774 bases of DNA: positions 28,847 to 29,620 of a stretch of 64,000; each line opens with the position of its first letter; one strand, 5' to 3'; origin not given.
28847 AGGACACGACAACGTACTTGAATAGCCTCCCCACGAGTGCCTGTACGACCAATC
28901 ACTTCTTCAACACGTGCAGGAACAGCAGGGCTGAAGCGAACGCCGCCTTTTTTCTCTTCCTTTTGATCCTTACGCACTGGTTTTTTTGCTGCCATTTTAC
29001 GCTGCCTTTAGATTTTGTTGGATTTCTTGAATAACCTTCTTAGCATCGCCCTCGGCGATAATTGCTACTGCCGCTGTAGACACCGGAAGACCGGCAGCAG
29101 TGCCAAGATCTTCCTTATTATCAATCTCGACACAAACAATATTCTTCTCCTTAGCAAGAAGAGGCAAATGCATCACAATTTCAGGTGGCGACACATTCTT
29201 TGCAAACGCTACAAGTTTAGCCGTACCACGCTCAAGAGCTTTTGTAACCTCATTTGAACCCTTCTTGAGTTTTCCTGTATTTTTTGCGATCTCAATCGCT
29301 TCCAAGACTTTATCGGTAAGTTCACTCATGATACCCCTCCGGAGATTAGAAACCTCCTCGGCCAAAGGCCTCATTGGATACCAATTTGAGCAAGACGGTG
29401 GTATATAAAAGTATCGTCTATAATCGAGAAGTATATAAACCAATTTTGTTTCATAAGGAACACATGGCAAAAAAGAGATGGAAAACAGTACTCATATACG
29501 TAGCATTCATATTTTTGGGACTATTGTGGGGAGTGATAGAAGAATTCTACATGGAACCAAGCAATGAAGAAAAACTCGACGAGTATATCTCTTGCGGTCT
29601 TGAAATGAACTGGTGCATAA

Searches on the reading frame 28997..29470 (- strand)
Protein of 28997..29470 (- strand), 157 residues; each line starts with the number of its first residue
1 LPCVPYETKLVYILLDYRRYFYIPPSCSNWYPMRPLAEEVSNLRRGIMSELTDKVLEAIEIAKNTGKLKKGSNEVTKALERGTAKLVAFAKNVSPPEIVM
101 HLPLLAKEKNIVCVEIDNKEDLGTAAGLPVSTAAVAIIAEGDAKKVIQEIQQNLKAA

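Call 15: search_protein_families(library=pfam, proteins=[window:28997-29470:-], max_evalue=0.00001)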
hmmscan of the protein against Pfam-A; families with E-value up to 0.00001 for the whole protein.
window:28997-29470:- (157 aa): 1 family
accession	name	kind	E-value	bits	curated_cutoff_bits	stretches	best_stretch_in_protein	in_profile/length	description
PF01248.31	Ribosomal_L7Ae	-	2.9e-27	94.6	22.1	1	53-146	1-94/95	Ribosomal protein L7Ae/L30e/S12e/Gadd45 family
